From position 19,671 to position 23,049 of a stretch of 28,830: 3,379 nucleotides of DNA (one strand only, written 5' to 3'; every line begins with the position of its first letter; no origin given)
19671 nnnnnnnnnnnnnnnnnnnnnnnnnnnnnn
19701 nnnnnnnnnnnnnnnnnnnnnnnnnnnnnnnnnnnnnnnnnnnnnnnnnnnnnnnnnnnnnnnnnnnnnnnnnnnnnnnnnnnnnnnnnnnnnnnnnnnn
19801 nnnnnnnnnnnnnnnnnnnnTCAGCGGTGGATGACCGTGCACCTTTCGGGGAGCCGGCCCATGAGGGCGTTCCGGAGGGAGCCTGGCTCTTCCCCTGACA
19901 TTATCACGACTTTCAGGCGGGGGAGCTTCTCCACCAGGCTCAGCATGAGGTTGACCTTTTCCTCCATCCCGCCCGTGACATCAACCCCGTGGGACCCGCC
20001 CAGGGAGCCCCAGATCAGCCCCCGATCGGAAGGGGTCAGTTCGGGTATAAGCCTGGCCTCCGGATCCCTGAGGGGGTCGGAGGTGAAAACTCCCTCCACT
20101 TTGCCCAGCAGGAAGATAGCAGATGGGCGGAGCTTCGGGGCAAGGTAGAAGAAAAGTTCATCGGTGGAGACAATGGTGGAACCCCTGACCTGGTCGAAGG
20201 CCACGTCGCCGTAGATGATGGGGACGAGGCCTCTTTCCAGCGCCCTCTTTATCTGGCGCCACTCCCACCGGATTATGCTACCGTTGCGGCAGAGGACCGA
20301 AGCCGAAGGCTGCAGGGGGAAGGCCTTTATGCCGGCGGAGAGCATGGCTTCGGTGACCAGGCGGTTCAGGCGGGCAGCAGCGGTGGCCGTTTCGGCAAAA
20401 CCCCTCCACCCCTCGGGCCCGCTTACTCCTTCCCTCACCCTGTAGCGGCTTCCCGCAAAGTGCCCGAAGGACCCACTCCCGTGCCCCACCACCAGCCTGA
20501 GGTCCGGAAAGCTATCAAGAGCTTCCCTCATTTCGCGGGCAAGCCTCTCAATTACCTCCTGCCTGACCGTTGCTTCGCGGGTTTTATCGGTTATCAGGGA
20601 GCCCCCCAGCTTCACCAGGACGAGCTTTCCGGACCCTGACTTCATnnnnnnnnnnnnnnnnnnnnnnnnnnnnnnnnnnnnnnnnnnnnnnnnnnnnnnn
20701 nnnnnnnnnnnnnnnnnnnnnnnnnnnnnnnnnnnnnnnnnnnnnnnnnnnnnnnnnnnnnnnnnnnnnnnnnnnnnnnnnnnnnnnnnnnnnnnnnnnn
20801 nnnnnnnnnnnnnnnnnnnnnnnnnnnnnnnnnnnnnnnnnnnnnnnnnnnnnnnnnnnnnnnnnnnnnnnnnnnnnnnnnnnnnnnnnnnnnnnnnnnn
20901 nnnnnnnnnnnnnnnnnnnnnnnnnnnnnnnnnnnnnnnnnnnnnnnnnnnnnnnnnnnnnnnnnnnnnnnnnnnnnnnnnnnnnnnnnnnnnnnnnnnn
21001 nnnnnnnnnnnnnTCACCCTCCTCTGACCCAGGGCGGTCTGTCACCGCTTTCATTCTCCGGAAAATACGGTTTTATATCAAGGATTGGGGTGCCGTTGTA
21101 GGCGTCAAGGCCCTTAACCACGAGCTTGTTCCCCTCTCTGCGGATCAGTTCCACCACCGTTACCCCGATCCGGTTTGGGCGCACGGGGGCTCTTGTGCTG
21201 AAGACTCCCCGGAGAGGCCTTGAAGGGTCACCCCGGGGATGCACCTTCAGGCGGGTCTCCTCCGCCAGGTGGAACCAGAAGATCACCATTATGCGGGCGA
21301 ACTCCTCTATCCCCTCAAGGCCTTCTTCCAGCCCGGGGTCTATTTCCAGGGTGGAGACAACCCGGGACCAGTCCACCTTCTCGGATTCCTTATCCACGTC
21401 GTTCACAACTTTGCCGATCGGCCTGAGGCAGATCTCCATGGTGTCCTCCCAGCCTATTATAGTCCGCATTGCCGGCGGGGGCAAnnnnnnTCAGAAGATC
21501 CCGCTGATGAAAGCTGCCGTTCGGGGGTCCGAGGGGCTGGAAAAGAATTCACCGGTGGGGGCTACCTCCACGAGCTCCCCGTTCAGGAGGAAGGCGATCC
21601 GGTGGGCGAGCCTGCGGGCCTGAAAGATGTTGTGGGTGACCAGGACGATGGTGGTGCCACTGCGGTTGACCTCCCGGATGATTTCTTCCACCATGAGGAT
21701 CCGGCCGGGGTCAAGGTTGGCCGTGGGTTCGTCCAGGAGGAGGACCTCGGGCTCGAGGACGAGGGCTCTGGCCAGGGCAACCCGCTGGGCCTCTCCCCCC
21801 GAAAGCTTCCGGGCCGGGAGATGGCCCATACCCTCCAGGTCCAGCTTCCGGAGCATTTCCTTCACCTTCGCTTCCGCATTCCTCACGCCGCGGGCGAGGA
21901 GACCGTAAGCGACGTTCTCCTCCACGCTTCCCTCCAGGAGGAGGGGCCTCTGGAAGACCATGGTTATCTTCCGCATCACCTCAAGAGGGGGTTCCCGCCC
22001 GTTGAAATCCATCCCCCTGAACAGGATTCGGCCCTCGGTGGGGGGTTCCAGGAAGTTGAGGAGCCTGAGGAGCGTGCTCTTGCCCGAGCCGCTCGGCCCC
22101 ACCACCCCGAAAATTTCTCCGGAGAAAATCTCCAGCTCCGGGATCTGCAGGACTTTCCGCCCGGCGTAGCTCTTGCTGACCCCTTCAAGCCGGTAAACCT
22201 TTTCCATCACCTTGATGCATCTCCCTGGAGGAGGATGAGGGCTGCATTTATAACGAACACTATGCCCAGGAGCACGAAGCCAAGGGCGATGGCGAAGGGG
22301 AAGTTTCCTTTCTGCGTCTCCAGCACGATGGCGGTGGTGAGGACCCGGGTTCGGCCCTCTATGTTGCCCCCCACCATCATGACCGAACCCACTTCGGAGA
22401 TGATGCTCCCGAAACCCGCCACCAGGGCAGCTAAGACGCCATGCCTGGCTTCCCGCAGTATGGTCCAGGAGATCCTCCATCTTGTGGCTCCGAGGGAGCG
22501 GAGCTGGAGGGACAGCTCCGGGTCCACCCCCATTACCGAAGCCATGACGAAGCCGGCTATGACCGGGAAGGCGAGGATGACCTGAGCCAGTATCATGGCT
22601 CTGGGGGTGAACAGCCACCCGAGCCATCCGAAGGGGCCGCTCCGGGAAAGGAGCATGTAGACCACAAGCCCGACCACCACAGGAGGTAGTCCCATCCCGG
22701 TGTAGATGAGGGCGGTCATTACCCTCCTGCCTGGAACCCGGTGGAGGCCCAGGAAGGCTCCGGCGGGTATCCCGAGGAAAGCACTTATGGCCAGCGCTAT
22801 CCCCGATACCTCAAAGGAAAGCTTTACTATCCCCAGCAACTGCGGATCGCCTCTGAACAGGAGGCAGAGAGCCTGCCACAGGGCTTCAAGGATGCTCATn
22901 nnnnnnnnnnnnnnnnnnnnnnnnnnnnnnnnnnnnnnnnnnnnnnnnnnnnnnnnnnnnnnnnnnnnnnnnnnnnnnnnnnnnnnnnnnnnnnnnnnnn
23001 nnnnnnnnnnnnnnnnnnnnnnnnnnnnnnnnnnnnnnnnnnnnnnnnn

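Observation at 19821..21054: Archaeal-type (modified) mevalonate pathway genes in a bacterium: AcnX small subunit overlapping ipk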

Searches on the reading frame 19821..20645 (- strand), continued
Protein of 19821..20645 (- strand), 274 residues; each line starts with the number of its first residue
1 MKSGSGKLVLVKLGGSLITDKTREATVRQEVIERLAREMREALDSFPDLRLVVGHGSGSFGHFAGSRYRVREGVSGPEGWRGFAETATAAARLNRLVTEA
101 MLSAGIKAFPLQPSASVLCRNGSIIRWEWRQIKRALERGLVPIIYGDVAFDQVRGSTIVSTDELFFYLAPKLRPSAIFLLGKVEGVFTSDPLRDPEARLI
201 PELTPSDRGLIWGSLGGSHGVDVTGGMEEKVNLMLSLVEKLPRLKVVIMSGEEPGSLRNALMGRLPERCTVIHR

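Call 50: search_protein_families(library=pfam, proteins=[L024:7812-9302:+, L024:11253-11750:+, L024:11747-12790:+, L024:12844-13968:+, L024:14309-15010:+, L017:7835-9922:+, L017:6480-7793:+, L017:11453-11845:+, L017:12899-13201:+, L017:13238-13576:+], max_evalue=0.0001)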
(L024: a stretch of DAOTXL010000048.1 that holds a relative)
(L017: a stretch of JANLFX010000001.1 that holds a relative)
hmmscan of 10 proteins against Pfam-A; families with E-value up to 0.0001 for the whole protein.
L024:7812-9302:+ (496 aa): 1 family
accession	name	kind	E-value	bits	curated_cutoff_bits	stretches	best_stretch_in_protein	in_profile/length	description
PF12770.12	CHAT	-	6.5e-28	98.4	24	1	77-360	4-271/289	CHAT domain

L024:11253-11750:+ (165 aa): 1 family
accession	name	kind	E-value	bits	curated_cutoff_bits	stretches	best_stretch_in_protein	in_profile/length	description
PF01980.22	TrmO_N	-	8.5e-32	110.2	26.8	1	33-141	9-116/116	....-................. O N-terminal domain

L024:11747-12790:+ (347 aa): 2 families
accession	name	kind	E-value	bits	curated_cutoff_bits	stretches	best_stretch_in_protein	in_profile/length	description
PF00742.24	Homoserine_dh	-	7.4e-46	156.6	22.9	1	164-342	1-173/173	Homoserine dehydrogenase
PF03447.22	NAD_binding_3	-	9.6e-07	30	24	0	117-155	75-115/116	Homoserine dehydrogenase, NAD binding domain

L024:12844-13968:+ (374 aa): 3 families
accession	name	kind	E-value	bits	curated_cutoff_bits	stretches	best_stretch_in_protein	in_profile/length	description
PF13413.12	HTH_25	-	3.1e-23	81.8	24.6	1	16-74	2-60/62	Helix-turn-helix domain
PF13464.11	RodZ_C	-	7e-17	61.6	23.9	1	234-302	1-70/72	RodZ C-terminal domain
PF12844.13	HTH_19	-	4.1e-05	23.9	30.2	1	13-73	1-55/64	Helix-turn-helix domain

L024:14309-15010:+ (233 aa): 1 family
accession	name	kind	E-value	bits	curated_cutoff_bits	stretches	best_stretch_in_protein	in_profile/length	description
PF24481.2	CT398_CC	-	1e-16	61.8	27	1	11-186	2-179/180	CT398-like coiled coil hairpin domain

L017:7835-9922:+ (695 aa): 4 families
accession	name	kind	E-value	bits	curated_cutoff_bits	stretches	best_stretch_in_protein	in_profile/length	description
PF03781.23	FGE-sulfatase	-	2.1e-54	185.3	23.3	1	465-687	3-255/255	Sulfatase-modifying factor enzyme 1-like domain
PF00069.31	Pkinase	-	3.7e-51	174.5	31.7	1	26-271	1-252/263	Protein kinase domain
PF07714.23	PK_Tyr_Ser-Thr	-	1.9e-37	129.4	23.1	1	27-270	2-248/258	Protein tyrosine and serine/threonine kinase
PF01636.29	APH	-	1e-05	25.8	23.2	1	59-171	88-199/239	Phosphotransferase enzyme family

L017:6480-7793:+ (437 aa): 3 families
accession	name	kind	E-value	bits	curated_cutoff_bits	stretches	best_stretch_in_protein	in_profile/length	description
PF01977.22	UbiD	-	3.9e-54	183.4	23.3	1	93-280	6-205/206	3-octaprenyl-4-hydroxybenzoate carboxy-lyase Rift-related domain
PF20696.2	UbiD_C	-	7.7e-32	110.4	24.2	1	285-410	2-127/127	3-octaprenyl-4-hydroxybenzoate carboxy-lyase C-terminal domain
PF20695.2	UbiD_N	-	4e-17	62.5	24.3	1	10-83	4-78/78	3-octaprenyl-4-hydroxybenzoate carboxy-lyase N-terminal domain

L017:11453-11845:+ (130 aa): 1 family
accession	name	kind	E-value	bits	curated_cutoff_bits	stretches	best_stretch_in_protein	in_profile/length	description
PF01989.23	AcnX_swivel_put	-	3.8e-34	116.8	27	1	27-106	1-80/80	Aconitase X swivel domain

L017:12899-13201:+ (100 aa): 0 families

L017:13238-13576:+ (112 aa): 1 family
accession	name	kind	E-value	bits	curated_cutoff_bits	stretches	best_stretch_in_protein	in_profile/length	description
PF04277.18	OAD_gamma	-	2.5e-12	47.7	27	1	11-85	2-75/76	Oxaloacetate decarboxylase, gamma chain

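Call 55: search_solved_structures(query=L016:8476-9684:+, max_evalue=0.001, show_alignments=1)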
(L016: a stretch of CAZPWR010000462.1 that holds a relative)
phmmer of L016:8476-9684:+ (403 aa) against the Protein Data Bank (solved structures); distinct sequences matched with E-value up to 0.001: 4.
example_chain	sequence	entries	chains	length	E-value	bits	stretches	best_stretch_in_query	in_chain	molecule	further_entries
7cnr_A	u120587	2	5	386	1.1e-97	330.7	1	7-383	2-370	DUF521 domain-containing protein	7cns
7d2r_A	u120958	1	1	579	1.4e-72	248.1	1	6-397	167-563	cis-3-hydroxy-L-proline dehydratase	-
7cnp_A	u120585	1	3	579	5.3e-71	242.9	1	6-397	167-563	cis-3-hydroxy-L-proline dehydratase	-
7cnq_A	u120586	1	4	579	5.3e-71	242.9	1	6-397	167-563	cis-3-hydroxy-L-proline dehydratase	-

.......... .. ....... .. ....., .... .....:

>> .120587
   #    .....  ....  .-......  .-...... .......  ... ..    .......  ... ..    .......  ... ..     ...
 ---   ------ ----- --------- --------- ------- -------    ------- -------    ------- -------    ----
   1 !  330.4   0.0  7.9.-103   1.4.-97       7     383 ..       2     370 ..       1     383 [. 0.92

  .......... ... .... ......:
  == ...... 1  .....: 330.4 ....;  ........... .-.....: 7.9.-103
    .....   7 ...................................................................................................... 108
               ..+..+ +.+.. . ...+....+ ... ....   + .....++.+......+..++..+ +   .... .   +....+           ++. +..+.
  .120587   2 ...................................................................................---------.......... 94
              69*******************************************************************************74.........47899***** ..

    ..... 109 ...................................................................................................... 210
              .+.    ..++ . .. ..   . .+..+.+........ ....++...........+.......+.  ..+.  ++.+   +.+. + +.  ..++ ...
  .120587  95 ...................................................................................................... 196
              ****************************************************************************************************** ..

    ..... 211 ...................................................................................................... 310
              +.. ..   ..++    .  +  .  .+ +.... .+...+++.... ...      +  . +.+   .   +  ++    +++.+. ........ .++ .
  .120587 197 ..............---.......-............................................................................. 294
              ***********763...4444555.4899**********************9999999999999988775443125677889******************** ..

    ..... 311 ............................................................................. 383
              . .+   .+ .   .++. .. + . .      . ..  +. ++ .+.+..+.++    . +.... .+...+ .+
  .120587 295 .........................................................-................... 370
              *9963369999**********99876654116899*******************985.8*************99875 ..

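Call 56: search_protein_families(library=ncbifam, proteins=[L016:9657-10349:+, L016:7022-8479:+], max_evalue=0.00001)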
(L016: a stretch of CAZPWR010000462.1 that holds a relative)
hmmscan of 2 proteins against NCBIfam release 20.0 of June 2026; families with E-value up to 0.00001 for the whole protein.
L016:9657-10349:+ (230 aa): 0 families

L016:7022-8479:+ (485 aa): 17 families
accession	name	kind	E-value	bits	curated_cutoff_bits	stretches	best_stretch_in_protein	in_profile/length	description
TIGR01499.1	folC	subfamily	2e-122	409.4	162.65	1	69-469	1-398/400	bifunctional protein FolC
NF047860.1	Tet-DihydfolSynFolCMyb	equivalog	3.7e-86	289.9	700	1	66-462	43-454/468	bifunctional tetrahydrofolate synthase/dihydrofolate synthase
NF008101.0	PRK10846.1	equivalog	7.5e-75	252.3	360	1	69-469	32-412/422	bifunctional tetrahydrofolate synthase/dihydrofolate synthase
TIGR01085.1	murE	subfamily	1.1e-24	87.2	257.3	1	78-459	77-445/472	UDP-N-acetylmuramyl-tripeptide synthetase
NF001124.0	PRK00139.1-2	equivalog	9.9e-23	80.6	476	1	90-459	113-466/500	UDP-N-acetylmuramoyl-L-alanyl-D-glutamate--2,6-diaminopimelate ligase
NF001126.0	PRK00139.1-4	equivalog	2.9e-18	65.7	373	1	172-459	166-456/486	UDP-N-acetylmuramoyl-L-alanyl-D-glutamate--2,6-diaminopimelate ligase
NF008896.0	PRK11929.1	equivalog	5.3e-16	57.6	1023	1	286-459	293-472/965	bifunctional UDP-N-acetylmuramoyl-L-alanyl-D-glutamate--2,6-diaminopimelate ligase MurE/UDP-N-acetylmuramoyl-tripeptide--D-alanyl-D-alanine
NF010628.0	PRK14022.1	equivalog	1.1e-13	50.7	536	1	295-457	289-452/483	UDP-N-acetylmuramoyl-L-alanyl-D-glutamate--L-lysine ligase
NF001123.0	PRK00139.1-1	equivalog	1.5e-09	37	586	1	292-459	294-463/493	UDP-N-acetylmuramoyl-L-alanyl-D-glutamate--2,6-diaminopimelate ligase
TIGR01143.1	murF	subfamily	2.2e-09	36.8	288.6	1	167-360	115-306/418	UDP-N-acetylmuramoyl-tripeptide--D-alanyl-D-alanine ligase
TIGR02068.2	cya_phycin_syn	equivalog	1.2e-08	33.5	850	0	306-458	686-847/862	cyanophycin synthetase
NF001130.0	PRK00139.2-4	equivalog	2.2e-08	33.3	715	1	297-459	319-484/516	UDP-N-acetylmuramoyl-L-alanyl-D-glutamate--2,6-diaminopimelate ligase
NF010623.0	PRK14016.1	subfamily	8.9e-08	30.7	877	0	303-458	685-849/871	cyanophycin synthetase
TIGR01082.1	murC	equivalog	1.5e-07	30.9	335.1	0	197-459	166-437/449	UDP-N-acetylmuramate--L-alanine ligase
TIGR04012.1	poly_gGlu_PgsB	equivalog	2.4e-06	26.5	222.7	0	196-275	124-201/380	poly-gamma-glutamate synthase PgsB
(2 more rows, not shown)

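Call 69: search_protein_families(library=pfam, proteins=[L015:2474-4357:+, L015:568-1044:+, L015:237-563:+, L015:1112-1432:+, L015:1494-1847:+, L015:8530-8880:+, L015:8067-8843:-, L016:777-1145:+, L016:1270-1677:-, L016:2922-3647:-], max_evalue=0.001)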
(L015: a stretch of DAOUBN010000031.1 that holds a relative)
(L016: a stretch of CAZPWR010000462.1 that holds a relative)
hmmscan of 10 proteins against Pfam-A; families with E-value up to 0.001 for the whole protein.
L015:2474-4357:+ (627 aa): 2 families
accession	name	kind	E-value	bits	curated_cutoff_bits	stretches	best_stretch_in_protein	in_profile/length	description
PF00012.26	HSP70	-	9.9e-270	896.3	20.6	1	4-598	1-598/599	Hsp70 protein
PF06723.19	MreB_Mbl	-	7.9e-18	64.8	27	1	134-372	92-317/327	MreB/Mbl protein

L015:568-1044:+ (158 aa): 1 family
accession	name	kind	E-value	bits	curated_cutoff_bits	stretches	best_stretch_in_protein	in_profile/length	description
PF13638.12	PIN_4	-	0.00033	21.4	21.9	0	86-114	100-130/132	PIN domain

L015:237-563:+ (108 aa): 1 family
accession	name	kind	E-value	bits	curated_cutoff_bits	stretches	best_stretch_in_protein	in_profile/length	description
PF03683.19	UPF0175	-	9.4e-10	38.5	27.9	1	28-86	3-62/75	Uncharacterised protein family (UPF0175)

L015:1112-1432:+ (106 aa): 0 families

L015:1494-1847:+ (117 aa): 0 families

L015:8530-8880:+ (116 aa): 0 families

L015:8067-8843:- (258 aa): 0 families

L016:777-1145:+ (122 aa): 0 families

L016:1270-1677:- (135 aa): 0 families

L016:2922-3647:- (241 aa): 1 family
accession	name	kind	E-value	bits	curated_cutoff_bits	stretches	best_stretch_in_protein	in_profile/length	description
PF04250.19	DUF429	-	8.4e-24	84.9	23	1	5-218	1-201/214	Protein of unknown function (DUF429)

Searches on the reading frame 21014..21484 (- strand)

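Call 3: search_protein_families(library=pfam, proteins=[window:21014-21484:-], max_evalue=0.01)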
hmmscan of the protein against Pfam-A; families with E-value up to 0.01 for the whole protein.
window:21014-21484:- (156 aa): 1 family
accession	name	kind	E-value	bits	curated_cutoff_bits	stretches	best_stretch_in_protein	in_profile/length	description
PF01980.22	TrmO_N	-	5.9e-31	107.5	26.8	1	42-143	12-114/116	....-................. O N-terminal domain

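Call 4: search_protein_families(library=ncbifam, proteins=[window:21014-21484:-], max_evalue=0.01)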
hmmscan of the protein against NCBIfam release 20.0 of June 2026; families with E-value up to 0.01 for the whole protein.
window:21014-21484:- (156 aa): 1 family
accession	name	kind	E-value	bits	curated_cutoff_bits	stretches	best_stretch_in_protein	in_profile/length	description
TIGR00104.1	tRNA_TsaA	equivalog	2.9e-35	121.5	93.25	1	16-146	2-137/143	tRNA (N6-threonylcarbamoyladenosine(37)-N6)-methyltransferase TrmO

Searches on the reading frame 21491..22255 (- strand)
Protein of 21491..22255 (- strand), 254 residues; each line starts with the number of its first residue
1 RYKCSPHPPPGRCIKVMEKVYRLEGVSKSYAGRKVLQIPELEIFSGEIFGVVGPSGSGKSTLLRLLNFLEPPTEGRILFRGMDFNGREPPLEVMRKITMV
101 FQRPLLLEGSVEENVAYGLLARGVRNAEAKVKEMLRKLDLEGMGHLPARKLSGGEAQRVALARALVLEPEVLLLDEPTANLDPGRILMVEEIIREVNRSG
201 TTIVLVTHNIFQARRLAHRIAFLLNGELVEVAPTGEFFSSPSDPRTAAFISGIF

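Call 56: search_protein_families(library=ncbifam, proteins=[window:21491-22255:-], max_evalue=0.00001)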
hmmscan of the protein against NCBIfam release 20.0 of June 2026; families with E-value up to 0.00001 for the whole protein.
window:21491-22255:- (254 aa): 187 families (the best 25 are shown)
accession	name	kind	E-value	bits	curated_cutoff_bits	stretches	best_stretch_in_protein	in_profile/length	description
TIGR00972.1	3a0107s01c2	equivalog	3e-56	190.5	343.2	1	23-253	4-246/248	phosphate ABC transporter ATP-binding protein PstB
NF040840.2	tungstate_WtpC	equivalog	2.1e-47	162.1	440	1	22-250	3-231/347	tungstate ABC transporter ATP-binding protein WtpC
NF008653.0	PRK11650.1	subfamily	2.4e-46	158.4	432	1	22-250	5-235/357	sn-glycerol-3-phosphate ABC transporter ATP-binding protein UgpC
TIGR02673.1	FtsE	equivalog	9.2e-46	156.2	264.85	1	22-226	3-213/214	cell division ATP-binding protein FtsE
NF008428.0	PRK11264.1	equivalog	1.2e-45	155.7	406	1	23-251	6-245/250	L-cystine ABC transporter ATP-binding protein TcyN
TIGR01187.1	potA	subfamily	2.2e-45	155.1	355.6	1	52-252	2-203/325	polyamine ABC transporter ATP-binding protein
NF007027.0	PRK09493.1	equivalog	4.3e-45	153.9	379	1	23-250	4-236/240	glutamine ABC transporter ATP-binding protein GlnQ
TIGR01186.1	proV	subfamily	9.9e-45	153.2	326.6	1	39-251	12-231/363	betaine/proline/choline family ABC transporter ATP-binding protein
NF008621.0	PRK11607.1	equivalog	8.3e-44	149.9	613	1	11-252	10-252/377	putrescine ABC transporter ATP-binding subunit PotG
NF006987.0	PRK09452.1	equivalog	1e-43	149.5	482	1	17-252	14-250/378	spermidine/putrescine ABC transporter ATP-binding protein PotA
TIGR04521.1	ECF_ATPase_2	equivalog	2.9e-43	148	330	1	33-241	18-236/279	energy-coupling factor transporter ATPase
TIGR00968.1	3a0106s01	subfamily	3.6e-43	147.8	342.75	1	23-250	3-231/237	sulfate ABC transporter ATP-binding protein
NF040933.2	ABC_arch_GlcV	equivalog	4.4e-43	147.5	450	1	23-251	5-243/357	glucose ABC transporter ATP-binding protein GlcV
NF043075.1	MMSYN1_0197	equivalog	4.4e-43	147.5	550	1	21-250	3-233/341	spermidine/putrescine ABC transporter ATP-binding protein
TIGR03265.1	PhnT2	equivalog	5.1e-43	147.6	457.7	1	21-251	5-236/353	putative 2-aminoethylphosphonate ABC transporter ATP-binding protein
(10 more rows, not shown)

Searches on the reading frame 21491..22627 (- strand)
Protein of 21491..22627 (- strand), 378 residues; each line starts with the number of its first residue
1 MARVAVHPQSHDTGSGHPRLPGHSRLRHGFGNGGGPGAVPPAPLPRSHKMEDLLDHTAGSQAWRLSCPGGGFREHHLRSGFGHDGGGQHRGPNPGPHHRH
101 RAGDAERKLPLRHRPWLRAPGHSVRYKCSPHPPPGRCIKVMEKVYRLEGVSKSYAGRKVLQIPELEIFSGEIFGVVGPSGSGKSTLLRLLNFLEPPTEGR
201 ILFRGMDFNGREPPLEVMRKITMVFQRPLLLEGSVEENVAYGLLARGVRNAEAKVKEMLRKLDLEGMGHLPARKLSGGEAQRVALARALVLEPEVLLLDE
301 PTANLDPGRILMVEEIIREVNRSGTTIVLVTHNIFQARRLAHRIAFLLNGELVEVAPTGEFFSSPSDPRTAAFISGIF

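Call 3: search_protein_families(library=pfam, proteins=[window:21491-22627:-], max_evalue=0.01)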
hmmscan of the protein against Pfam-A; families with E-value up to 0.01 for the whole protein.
window:21491-22627:- (378 aa): 6 families
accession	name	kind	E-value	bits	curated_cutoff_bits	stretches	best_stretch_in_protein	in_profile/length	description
PF00005.33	ABC_tran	-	5.5e-32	111.7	25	1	164-303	5-137/137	ABC transporter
PF13304.12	AAA_21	-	1.3e-12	48.8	27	2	264-334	227-300/304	AAA domain, putative AbiEii toxin, Type IV TA system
PF02463.25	SMC_N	-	0.00019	21.4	40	0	167-192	21-46/220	RecF/RecN/SMC N terminal domain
PF13401.12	AAA_22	-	0.0002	22.1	27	1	175-333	10-124/130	AAA domain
PF13555.12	AAA_29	-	0.0051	17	27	1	172-187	24-39/61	P-loop containing region of AAA domain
PF13191.12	AAA_16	-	0.0094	16.9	32.6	0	171-200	25-52/167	AAA ATPase domain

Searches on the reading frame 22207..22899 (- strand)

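Call 3: search_protein_families(library=pfam, proteins=[window:22207-22899:-], max_evalue=0.01)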
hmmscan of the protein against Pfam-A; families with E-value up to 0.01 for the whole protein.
window:22207-22899:- (230 aa): 1 family
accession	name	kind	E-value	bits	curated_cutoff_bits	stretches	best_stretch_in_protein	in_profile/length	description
PF00528.27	BPD_transp_1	-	5.1e-15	56.1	26.4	1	43-224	1-174/184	Binding-protein-dependent transport system inner membrane component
